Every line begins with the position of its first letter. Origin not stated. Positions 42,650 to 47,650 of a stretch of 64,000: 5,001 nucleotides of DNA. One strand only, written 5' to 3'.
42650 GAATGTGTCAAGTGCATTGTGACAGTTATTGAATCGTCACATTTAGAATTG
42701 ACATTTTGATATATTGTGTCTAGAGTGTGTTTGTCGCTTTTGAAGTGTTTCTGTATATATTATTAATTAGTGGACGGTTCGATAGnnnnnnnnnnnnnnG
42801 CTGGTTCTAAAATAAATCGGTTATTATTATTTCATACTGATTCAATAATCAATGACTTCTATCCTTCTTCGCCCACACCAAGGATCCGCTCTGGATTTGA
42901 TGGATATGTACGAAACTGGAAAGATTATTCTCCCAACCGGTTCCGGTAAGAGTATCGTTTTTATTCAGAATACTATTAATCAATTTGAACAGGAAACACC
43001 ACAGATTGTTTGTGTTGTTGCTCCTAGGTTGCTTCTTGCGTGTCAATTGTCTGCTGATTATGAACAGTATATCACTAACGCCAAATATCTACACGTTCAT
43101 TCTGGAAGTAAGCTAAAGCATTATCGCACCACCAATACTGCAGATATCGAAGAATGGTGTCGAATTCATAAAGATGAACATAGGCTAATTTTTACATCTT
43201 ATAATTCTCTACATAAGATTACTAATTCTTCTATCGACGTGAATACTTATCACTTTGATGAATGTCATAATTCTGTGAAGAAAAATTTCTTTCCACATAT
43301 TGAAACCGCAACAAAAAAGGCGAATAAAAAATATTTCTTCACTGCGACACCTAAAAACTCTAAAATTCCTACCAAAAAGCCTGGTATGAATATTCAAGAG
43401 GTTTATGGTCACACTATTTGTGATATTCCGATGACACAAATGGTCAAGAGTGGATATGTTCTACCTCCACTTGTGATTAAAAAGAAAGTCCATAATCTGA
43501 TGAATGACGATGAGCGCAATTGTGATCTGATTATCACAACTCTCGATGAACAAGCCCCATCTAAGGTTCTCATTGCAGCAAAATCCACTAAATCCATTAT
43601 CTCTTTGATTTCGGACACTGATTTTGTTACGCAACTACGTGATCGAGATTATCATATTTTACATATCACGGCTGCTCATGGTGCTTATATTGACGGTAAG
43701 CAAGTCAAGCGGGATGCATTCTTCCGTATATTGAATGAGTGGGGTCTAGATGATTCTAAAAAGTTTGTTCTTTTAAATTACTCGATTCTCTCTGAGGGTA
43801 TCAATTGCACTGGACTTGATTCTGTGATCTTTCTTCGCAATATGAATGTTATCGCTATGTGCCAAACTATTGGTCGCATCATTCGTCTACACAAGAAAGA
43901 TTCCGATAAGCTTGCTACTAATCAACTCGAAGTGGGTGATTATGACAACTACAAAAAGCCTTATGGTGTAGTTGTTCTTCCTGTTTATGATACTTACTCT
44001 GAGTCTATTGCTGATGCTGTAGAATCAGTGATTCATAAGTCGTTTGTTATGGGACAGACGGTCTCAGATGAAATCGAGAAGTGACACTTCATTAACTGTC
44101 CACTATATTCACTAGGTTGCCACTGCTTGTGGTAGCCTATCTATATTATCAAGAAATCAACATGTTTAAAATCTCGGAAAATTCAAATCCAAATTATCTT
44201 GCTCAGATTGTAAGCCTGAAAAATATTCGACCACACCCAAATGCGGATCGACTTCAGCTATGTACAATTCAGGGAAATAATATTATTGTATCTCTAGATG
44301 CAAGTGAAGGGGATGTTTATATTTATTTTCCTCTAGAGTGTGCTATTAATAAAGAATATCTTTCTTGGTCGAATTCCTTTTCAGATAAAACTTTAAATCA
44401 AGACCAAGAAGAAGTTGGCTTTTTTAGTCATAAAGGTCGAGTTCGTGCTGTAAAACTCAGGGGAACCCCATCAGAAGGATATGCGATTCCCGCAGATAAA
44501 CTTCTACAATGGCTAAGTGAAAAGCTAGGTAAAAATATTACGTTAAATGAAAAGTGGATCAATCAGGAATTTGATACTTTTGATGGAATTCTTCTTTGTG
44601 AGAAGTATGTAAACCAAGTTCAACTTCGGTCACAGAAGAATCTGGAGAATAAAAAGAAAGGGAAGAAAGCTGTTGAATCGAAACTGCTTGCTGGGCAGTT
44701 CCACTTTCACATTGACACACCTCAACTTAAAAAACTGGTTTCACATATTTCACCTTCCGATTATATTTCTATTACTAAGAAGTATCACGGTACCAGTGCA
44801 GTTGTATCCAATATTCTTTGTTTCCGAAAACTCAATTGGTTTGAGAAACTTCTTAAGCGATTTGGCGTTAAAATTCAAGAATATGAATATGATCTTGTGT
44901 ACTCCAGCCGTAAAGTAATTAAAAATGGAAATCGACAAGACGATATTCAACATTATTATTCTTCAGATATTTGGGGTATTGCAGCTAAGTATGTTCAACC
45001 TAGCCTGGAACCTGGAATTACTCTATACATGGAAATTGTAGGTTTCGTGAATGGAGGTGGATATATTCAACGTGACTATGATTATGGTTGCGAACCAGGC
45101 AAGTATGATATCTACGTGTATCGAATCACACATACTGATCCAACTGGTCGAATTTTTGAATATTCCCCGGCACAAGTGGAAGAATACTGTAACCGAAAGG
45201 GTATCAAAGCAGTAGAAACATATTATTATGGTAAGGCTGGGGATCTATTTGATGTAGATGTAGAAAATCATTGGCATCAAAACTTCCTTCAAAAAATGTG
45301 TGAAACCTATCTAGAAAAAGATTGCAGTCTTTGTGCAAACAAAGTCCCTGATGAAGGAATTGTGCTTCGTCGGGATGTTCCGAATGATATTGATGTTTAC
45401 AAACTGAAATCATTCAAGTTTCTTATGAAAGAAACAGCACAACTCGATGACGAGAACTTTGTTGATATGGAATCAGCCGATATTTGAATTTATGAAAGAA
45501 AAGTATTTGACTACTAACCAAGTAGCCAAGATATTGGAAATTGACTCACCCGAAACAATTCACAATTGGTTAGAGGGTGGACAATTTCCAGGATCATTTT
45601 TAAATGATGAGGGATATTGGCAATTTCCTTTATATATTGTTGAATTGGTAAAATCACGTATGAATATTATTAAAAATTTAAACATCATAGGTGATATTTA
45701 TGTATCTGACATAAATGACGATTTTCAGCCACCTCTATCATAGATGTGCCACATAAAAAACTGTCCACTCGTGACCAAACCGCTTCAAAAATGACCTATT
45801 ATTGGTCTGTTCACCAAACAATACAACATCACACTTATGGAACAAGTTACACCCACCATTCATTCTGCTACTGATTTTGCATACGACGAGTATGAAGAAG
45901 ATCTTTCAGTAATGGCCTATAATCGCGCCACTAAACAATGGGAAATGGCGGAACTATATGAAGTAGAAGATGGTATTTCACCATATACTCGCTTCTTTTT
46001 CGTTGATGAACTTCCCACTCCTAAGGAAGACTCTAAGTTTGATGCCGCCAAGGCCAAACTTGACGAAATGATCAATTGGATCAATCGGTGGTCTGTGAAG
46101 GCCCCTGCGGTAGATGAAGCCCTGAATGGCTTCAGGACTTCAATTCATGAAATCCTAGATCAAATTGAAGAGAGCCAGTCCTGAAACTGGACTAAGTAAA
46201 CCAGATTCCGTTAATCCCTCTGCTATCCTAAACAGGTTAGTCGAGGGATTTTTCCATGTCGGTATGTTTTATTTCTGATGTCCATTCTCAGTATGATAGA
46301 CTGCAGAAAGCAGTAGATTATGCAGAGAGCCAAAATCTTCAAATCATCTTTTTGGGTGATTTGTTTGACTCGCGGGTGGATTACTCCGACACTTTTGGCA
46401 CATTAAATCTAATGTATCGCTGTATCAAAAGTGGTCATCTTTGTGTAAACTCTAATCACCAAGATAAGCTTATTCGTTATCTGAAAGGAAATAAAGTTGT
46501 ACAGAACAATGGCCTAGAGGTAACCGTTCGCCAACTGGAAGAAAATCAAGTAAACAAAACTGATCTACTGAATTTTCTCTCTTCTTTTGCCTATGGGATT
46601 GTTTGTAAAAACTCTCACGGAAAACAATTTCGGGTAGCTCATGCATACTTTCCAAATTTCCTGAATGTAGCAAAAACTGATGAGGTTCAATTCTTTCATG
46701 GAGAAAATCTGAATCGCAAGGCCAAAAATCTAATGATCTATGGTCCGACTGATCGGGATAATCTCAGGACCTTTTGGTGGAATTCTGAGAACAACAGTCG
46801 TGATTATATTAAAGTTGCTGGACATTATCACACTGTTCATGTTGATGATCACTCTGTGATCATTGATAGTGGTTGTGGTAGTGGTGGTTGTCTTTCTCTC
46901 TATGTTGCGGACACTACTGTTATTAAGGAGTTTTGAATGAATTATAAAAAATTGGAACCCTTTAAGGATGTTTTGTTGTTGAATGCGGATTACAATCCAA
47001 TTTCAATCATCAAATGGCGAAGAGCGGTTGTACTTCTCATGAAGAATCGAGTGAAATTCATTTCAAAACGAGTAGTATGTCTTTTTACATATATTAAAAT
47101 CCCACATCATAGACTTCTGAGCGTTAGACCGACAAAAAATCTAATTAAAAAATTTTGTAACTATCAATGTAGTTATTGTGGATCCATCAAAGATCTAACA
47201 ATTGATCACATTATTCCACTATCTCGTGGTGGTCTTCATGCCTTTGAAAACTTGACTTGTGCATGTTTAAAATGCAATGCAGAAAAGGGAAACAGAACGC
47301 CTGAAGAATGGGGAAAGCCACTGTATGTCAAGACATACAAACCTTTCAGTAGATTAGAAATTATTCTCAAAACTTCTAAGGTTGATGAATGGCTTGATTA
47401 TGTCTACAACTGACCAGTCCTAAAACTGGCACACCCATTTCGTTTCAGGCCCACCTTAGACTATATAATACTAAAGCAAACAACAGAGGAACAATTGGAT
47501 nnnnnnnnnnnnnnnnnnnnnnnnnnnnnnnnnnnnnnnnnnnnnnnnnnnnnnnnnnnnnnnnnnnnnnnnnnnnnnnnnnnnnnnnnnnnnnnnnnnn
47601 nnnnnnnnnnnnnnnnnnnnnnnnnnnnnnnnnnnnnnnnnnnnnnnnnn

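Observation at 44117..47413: RNA-repair-like gene set (Rnl2-type ligase-like protein, metallophosphoesterase, HNH nuclease) near a tRNA island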

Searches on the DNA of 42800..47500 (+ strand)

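Call 7: search_dna_similar(query=window:42800-47500:+, collection=phages, mode=distant)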
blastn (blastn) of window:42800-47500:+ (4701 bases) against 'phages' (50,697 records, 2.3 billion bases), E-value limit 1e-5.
Records with a match: 82; places in all: 82; records where one place covers at least 80% of the query: 2.
Best place of each record, by identity: 95-99% 2; 80-90% 25; 60-80% 55.
By first word of the organism name: Synechococcus 54; Cyanophage 24; Marine 2; Prochlorococcus 2.
By host as written in the record: - 33; Synechococcus 23; Synechococcus sp. 8; Synechococcus sp. WH7803 5; Synechococcus sp. WH 7803 3; Synechococcus sp. WH8109 3; Synechoccus sp. 2; Synechococcus str. WH8109 2; and 2 more.
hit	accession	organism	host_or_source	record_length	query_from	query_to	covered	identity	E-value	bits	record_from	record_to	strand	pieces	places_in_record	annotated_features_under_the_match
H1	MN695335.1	Synechococcus phage B23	Synechoccus sp.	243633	1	4701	100%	97.4%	0e+0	7933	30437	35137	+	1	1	hypothetical protein (x6) | helicase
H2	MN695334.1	Synechococcus phage B3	Synechoccus sp.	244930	1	4701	100%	97.4%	0e+0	7946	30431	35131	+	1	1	hypothetical protein (x6) | helicase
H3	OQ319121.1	Synechococcus phage S-BM3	Synechococcus sp. WH 7803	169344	807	1105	6%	66.3%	2e-11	80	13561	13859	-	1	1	helicase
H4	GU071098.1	Synechococcus phage S-SSM7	Synechococcus sp. WH8109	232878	879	1102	5%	67.7%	1e-7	67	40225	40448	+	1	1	helicase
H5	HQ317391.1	Cyanophage S-SSM6a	Synechococcus sp. WH8109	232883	879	1102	5%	67.7%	1e-7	67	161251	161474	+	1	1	helicase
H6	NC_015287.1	Synechococcus phage S-SSM7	Synechococcus sp. WH8109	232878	879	1102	5%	67.7%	1e-7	67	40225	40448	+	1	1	helicase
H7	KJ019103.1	Synechococcus phage ACG-2014f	-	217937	880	1102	5%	67.6%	3e-9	73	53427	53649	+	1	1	helicase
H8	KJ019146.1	Synechococcus phage ACG-2014f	-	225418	880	1095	5%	69.3%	1e-13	87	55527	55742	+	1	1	helicase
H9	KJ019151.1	Synechococcus phage ACG-2014f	-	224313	880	1095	5%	69.3%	1e-13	87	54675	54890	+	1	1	helicase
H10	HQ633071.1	Synechococcus phage S-SKS1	Synechococcus sp. WH7803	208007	880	1084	4%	70.2%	3e-16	96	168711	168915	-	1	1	helicase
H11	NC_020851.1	Synechococcus phage S-SKS1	Synechococcus sp. WH7803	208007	880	1084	4%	70.2%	3e-16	96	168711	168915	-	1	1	helicase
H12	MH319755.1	Marine virus AG-345-L05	single cell amplified by WGA-X; seawater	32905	864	1075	5%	67.8%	1e-7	66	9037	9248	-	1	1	record has no annotation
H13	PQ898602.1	Synechococcus phage S-SCSM2R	Synechococcus sp. WH7803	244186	880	1089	4%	68.1%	7e-11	78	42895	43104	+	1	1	UvsW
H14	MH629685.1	Synechococcus virus S-PRM1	Synechococcus sp. WH 7803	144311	890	1089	4%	70.5%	3e-16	96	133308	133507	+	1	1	helicase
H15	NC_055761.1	Synechococcus virus S-PRM1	Synechococcus sp. WH 7803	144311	890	1089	4%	70.5%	3e-16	96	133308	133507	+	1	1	helicase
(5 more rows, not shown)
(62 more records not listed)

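Call 8: get_annotated_region(hit=H2, flank=20000)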
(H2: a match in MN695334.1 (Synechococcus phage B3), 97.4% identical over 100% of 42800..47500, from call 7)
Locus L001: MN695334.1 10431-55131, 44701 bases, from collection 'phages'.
description: Synechococcus phage B3, complete genome.
organism: Synechococcus phage B3 (NCBI taxid 2674978)
taxonomy: Viruses; Duplodnaviria; Heunggongvirae; Uroviricota; Caudoviricetes; Kyanoviridae
host: Synechoccus sp.; source: -; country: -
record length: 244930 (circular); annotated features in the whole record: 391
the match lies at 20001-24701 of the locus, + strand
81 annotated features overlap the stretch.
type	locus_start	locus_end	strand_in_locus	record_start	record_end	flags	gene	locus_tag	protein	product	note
CDS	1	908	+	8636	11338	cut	-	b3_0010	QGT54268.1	hypothetical protein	gp10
CDS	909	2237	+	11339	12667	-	-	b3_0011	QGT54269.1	hypothetical protein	gp11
CDS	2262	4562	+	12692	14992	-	-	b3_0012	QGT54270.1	hypothetical protein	gp12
CDS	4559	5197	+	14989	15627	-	-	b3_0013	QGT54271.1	hypothetical protein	gp13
CDS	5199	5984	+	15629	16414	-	-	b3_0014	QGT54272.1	hypothetical protein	gp14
CDS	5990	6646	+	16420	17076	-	-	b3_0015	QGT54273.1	hypothetical protein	gp15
CDS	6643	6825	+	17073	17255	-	-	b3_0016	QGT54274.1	hypothetical protein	gp16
CDS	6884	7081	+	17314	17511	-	-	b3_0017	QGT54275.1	hypothetical protein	gp17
CDS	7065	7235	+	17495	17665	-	-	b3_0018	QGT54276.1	hypothetical protein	gp18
CDS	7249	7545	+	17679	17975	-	-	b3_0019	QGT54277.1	hypothetical protein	gp19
CDS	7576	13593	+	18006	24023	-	-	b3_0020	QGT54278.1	tail fiber protein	gp20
CDS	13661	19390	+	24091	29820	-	-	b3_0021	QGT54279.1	hypothetical protein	gp21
CDS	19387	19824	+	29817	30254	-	-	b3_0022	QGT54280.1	hypothetical protein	gp22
CDS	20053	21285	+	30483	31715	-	-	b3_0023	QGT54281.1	helicase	gp23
CDS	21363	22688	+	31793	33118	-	-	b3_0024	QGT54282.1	hypothetical protein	gp24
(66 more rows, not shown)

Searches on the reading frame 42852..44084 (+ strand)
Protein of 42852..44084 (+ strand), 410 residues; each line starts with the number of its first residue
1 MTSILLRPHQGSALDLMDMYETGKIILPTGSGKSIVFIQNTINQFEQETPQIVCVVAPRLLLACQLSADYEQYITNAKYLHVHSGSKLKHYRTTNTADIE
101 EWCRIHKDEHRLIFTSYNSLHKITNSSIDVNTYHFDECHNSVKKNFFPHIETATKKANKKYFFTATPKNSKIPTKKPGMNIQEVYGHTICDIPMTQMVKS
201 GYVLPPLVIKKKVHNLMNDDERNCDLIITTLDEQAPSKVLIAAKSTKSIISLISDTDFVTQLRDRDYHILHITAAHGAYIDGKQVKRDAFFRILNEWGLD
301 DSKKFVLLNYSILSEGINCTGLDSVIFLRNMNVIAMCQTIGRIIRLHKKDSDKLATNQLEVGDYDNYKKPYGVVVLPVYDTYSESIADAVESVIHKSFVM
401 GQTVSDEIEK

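Call 3: search_protein_families(library=pfam, proteins=[window:42852-44084:+], max_evalue=0.1)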
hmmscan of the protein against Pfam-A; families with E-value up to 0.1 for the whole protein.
window:42852-44084:+ (410 aa): 5 families
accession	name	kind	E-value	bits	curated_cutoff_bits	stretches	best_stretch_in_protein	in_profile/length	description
PF04851.21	ResIII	-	9.1e-16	58.6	22.5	1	6-168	4-163/164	Type III restriction enzyme, res subunit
PF00270.35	DEAD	-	1.5e-12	48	26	1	10-168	4-161/167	DEAD/DEAH box helicase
PF18766.7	SWI2_SNF2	-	3.2e-09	37.2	26.7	1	23-233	21-213/221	SWI2/SNF2 ATPase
PF00271.37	Helicase_C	-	1.4e-06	28.9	23.5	1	227-346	6-109/110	Helicase conserved C-terminal domain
PF00864.24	P2X_receptor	-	0.0038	16.8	27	1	19-154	71-200/361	ATP P2X receptor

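Call 4: search_protein_families(library=phrogs, proteins=[window:42852-44084:+], max_evalue=0.01)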
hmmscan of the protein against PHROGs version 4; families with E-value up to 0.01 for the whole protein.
window:42852-44084:+ (410 aa): 3 families
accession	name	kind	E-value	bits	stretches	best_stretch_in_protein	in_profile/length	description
phrog_16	-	DNA, RNA and nucleotide metabolism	5.5e-50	171.5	1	3-353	270-590/986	DNA helicase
phrog_9690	-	DNA, RNA and nucleotide metabolism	7.8e-10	39.3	1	116-351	26-261/306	DNA helicase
phrog_16259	-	DNA, RNA and nucleotide metabolism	9.3e-05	22.8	1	24-87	136-199/330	DNA helicase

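Call 72: search_protein_families(library=ncbifam, proteins=[window:42852-44081:+], max_evalue=0.01)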
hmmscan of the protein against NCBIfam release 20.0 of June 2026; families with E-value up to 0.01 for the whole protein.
window:42852-44081:+ (410 aa): 3 families
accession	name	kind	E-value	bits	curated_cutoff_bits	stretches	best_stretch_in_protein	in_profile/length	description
NF041063.1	DpdF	equivalog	8e-07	28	550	1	17-120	155-254/813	protein DpdF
NF053632.1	heli_RadD_YejH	equivalog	5e-05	21.8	720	1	25-354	27-350/573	DNA repair helicase RadD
TIGR04095.1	dnd_restrict_1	equivalog_domain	0.0026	16.8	600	1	4-204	7-203/451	DNA phosphorothioation system restriction enzyme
